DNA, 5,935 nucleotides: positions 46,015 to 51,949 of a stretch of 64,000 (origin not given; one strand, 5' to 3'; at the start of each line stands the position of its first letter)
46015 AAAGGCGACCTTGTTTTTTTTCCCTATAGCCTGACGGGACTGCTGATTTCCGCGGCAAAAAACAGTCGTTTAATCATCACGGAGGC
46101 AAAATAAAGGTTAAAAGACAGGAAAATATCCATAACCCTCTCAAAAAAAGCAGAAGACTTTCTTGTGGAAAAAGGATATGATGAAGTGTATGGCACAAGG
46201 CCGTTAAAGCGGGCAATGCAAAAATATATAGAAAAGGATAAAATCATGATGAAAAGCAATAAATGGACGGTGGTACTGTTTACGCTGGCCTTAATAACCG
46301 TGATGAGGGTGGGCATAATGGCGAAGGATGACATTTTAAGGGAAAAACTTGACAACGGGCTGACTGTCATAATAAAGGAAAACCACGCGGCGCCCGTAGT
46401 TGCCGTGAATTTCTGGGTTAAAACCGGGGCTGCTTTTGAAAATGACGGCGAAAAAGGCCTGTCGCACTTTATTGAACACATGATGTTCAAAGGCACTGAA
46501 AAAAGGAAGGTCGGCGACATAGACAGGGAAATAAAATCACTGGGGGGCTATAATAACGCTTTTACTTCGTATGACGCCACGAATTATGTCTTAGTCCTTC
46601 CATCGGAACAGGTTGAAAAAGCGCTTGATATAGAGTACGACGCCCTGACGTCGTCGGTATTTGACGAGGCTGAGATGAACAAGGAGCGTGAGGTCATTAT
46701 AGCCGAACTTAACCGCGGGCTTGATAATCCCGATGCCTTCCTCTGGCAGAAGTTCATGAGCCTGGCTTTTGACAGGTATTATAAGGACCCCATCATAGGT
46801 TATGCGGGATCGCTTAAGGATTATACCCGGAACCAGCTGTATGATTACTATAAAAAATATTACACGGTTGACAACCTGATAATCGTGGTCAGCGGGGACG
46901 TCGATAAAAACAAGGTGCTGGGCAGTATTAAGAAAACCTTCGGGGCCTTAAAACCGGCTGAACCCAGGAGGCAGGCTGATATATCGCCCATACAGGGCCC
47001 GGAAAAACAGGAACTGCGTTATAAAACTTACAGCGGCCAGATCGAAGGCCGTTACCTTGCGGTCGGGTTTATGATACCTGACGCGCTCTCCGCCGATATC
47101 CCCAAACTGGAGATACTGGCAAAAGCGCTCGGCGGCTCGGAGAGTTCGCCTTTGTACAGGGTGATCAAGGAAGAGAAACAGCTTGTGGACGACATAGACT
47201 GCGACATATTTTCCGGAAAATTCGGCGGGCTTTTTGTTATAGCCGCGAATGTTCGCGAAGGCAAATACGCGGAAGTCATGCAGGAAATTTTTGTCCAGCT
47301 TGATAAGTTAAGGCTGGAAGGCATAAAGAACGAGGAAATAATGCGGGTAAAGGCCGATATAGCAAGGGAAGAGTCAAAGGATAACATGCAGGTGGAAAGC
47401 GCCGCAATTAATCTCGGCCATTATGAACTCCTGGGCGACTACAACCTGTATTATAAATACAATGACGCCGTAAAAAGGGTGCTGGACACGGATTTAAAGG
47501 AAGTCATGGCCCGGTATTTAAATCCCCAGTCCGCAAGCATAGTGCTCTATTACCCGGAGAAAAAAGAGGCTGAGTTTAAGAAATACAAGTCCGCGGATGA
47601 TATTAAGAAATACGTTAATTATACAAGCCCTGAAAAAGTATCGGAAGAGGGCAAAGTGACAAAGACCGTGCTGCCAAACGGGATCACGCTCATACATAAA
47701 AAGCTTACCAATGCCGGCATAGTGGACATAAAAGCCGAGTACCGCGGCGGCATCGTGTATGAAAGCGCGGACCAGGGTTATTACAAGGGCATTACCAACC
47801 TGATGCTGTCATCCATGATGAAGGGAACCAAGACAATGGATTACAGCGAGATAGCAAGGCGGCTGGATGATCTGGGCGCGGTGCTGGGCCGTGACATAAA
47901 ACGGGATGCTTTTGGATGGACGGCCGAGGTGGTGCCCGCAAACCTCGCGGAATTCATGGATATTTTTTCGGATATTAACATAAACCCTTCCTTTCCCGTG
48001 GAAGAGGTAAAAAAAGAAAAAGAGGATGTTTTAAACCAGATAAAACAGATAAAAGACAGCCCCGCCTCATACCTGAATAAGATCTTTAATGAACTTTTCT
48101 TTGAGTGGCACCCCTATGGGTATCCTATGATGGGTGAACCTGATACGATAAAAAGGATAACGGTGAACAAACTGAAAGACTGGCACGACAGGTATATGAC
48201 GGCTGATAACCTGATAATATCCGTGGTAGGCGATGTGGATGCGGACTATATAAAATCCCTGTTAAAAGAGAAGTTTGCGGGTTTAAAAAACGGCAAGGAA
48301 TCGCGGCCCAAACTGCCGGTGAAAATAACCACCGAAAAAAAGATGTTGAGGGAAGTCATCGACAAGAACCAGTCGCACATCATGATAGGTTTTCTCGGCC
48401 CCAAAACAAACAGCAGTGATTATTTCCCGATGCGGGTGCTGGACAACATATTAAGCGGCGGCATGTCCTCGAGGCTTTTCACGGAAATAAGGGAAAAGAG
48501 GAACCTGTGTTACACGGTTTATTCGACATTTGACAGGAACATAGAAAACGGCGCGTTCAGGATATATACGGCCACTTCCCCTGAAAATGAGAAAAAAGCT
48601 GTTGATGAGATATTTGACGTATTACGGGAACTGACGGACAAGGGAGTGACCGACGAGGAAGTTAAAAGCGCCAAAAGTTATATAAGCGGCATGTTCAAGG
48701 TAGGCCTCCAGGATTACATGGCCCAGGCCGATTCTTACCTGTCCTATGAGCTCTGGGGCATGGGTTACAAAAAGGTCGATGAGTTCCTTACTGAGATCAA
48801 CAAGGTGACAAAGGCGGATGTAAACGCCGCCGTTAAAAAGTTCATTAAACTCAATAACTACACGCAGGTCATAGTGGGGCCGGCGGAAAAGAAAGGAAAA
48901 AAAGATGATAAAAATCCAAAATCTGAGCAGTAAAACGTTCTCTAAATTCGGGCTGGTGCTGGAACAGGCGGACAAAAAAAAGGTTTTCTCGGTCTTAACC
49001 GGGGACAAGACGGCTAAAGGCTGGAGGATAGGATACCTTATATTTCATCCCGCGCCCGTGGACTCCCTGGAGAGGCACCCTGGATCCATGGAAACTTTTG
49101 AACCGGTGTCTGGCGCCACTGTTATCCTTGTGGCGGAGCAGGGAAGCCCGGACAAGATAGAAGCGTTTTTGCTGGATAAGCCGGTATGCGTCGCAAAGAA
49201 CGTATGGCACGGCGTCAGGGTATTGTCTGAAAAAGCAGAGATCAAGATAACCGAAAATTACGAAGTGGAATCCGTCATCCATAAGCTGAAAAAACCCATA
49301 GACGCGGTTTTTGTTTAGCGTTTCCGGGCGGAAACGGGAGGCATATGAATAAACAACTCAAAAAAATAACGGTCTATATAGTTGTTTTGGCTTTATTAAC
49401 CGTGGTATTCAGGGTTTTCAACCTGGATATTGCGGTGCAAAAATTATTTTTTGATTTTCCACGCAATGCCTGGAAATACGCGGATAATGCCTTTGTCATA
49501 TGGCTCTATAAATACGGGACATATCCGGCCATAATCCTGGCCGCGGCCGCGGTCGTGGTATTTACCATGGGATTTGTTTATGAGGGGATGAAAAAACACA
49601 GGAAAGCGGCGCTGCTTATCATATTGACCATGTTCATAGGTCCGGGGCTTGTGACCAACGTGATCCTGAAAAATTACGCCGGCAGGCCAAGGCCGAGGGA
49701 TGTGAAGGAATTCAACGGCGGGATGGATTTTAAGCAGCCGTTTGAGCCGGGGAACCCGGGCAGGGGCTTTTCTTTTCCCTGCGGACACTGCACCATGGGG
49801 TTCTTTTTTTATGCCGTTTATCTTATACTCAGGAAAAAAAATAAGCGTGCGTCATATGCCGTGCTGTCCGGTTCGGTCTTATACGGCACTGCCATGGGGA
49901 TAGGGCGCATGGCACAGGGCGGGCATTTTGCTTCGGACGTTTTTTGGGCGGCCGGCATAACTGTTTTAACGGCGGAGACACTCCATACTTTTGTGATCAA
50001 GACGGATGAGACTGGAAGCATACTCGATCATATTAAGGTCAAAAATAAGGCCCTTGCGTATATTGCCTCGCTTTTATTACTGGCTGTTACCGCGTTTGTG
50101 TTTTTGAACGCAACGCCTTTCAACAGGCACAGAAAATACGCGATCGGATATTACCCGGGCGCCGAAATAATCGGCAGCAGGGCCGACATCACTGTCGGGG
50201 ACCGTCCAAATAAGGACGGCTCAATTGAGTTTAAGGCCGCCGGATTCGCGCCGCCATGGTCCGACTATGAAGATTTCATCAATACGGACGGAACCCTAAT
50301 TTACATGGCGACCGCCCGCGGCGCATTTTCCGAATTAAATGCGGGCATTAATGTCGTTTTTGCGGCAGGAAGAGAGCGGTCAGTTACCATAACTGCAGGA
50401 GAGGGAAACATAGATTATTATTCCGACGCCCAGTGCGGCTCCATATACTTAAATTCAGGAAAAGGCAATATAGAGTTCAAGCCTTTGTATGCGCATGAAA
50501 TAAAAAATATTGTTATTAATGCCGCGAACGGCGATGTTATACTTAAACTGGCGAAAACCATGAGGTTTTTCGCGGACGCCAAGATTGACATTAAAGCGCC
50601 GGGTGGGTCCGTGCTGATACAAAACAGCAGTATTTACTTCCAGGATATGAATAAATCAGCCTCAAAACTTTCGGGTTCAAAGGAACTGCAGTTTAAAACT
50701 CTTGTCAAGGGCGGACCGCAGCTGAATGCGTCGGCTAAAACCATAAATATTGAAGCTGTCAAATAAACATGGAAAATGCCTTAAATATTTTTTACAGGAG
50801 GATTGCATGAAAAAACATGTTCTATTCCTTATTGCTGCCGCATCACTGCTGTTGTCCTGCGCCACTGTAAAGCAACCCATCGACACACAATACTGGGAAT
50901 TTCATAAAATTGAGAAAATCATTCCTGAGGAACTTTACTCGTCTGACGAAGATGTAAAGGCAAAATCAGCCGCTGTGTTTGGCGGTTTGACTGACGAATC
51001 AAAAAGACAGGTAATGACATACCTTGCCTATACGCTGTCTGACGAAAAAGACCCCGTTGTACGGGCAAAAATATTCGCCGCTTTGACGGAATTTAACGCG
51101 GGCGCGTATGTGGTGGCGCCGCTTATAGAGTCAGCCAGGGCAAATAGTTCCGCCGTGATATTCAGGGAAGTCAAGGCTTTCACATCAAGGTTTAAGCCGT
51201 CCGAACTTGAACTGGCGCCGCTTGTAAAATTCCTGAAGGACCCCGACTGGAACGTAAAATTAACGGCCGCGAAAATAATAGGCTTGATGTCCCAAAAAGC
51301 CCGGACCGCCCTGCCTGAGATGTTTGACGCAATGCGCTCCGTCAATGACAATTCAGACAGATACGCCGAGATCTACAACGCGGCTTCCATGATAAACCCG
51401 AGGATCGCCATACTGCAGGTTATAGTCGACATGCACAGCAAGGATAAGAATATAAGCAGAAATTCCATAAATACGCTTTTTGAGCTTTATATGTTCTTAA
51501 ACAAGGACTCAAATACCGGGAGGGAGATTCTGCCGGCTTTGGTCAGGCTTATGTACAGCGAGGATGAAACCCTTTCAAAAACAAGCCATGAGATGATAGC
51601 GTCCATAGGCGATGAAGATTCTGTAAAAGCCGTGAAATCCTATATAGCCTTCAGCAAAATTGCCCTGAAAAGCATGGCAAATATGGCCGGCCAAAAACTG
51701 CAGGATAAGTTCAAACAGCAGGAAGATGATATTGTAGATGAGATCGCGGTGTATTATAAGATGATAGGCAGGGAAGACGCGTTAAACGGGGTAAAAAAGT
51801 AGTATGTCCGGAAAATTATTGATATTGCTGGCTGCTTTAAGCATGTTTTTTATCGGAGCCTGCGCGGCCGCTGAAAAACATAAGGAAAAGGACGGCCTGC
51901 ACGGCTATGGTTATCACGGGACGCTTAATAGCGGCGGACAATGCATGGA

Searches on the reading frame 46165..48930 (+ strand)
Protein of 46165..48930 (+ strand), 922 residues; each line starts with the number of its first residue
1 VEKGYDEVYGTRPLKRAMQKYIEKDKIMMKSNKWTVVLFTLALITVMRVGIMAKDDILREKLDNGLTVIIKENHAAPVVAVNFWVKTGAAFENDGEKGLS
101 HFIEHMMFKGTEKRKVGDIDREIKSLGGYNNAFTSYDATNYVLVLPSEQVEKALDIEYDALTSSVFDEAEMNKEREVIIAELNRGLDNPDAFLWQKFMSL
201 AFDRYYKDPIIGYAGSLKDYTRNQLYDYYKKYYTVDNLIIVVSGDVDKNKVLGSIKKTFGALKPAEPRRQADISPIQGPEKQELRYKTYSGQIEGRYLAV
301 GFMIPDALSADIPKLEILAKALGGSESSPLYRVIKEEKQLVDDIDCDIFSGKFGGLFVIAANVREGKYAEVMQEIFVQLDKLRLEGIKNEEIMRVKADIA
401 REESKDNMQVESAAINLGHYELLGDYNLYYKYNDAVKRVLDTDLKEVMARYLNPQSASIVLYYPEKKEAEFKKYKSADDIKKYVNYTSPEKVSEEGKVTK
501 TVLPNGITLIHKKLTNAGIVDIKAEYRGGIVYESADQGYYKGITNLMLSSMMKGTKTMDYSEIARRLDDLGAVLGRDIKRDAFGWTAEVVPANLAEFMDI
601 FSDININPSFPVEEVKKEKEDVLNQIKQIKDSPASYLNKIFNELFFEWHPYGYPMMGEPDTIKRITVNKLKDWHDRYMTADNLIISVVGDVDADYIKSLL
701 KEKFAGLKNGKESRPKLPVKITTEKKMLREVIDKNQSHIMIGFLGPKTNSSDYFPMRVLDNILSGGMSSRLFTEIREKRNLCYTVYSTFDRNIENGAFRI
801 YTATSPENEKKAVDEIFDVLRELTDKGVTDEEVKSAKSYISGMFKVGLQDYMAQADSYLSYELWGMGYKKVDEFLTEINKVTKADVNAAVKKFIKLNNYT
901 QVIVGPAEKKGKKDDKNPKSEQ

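Call 58: search_protein_families(library=pfam, proteins=[window:46165-48930:+], max_evalue=0.001)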
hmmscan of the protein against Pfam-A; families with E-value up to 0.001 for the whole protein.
window:46165-48930:+ (922 aa): 3 families
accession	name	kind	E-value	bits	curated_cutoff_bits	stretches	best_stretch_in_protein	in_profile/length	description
PF05193.26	Peptidase_M16_C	-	1.3e-76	256.9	23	2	665-838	2-179/181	Peptidase M16 inactive domain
PF00675.25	Peptidase_M16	-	5.2e-44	150.2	22.3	2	68-202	2-136/149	Insulinase (Peptidase family M16)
PF10431.15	ClpB_D2-small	-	2e-05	25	21.9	1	2-24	40-62/81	C-terminal, D2-small domain, of ClpB protein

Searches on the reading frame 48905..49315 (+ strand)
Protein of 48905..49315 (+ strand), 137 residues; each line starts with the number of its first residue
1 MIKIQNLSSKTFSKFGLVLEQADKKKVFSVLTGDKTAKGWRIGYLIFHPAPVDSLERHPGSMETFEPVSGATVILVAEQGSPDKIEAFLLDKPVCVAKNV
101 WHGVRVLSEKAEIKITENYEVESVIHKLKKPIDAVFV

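Call 58: search_protein_families(library=pfam, proteins=[window:48905-49315:+], max_evalue=0.001)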
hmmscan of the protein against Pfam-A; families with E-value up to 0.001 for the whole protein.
window:48905-49315:+ (137 aa): 1 family
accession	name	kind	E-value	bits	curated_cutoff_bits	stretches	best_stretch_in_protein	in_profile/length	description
PF04115.18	Ureidogly_lyase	-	6.4e-10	39.4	23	1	49-107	67-131/162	Ureidoglycolate lyase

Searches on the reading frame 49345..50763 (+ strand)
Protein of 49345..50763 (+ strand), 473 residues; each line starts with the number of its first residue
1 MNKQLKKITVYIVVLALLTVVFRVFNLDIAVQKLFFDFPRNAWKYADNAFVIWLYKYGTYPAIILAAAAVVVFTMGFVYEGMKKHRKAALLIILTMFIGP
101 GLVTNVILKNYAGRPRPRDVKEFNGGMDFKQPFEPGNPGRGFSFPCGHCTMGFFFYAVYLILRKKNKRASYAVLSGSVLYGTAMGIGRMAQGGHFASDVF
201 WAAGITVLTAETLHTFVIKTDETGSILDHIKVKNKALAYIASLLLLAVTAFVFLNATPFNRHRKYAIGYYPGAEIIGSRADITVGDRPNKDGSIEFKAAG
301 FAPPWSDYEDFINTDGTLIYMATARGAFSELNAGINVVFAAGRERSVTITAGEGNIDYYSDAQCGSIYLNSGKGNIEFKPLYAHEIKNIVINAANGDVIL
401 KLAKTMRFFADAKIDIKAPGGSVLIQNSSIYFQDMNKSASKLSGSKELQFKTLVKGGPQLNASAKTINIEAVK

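Call 58: search_protein_families(library=pfam, proteins=[window:49345-50763:+], max_evalue=0.001)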
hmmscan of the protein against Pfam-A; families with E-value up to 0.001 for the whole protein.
window:49345-50763:+ (473 aa): 1 family
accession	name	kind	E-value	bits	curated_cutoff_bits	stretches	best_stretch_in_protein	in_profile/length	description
PF01569.27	PAP2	-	1.1e-18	67.7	27.2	1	90-215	2-123/130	PAP2 superfamily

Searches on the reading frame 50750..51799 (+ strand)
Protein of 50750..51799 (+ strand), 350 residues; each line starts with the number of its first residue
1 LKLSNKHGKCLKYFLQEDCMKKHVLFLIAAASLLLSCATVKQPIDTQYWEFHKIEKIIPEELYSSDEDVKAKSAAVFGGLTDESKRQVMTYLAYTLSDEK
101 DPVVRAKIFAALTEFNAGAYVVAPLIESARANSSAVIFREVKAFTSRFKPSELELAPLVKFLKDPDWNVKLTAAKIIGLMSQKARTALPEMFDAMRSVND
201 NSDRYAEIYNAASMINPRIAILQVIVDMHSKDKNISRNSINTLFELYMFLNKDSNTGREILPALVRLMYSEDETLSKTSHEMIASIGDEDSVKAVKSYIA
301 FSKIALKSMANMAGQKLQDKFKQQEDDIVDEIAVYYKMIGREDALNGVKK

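Call 58: search_protein_families(library=pfam, proteins=[window:50750-51799:+], max_evalue=0.001)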
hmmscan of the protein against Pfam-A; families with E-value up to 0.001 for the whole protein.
window:50750-51799:+ (350 aa): 2 families
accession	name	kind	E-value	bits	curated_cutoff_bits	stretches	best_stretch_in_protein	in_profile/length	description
PF13646.12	HEAT_2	-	2.3e-13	50.6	27.7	1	156-197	2-42/88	HEAT repeats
PF02985.28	HEAT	-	3e-06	27.4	23.5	0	157-182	4-29/31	HEAT repeat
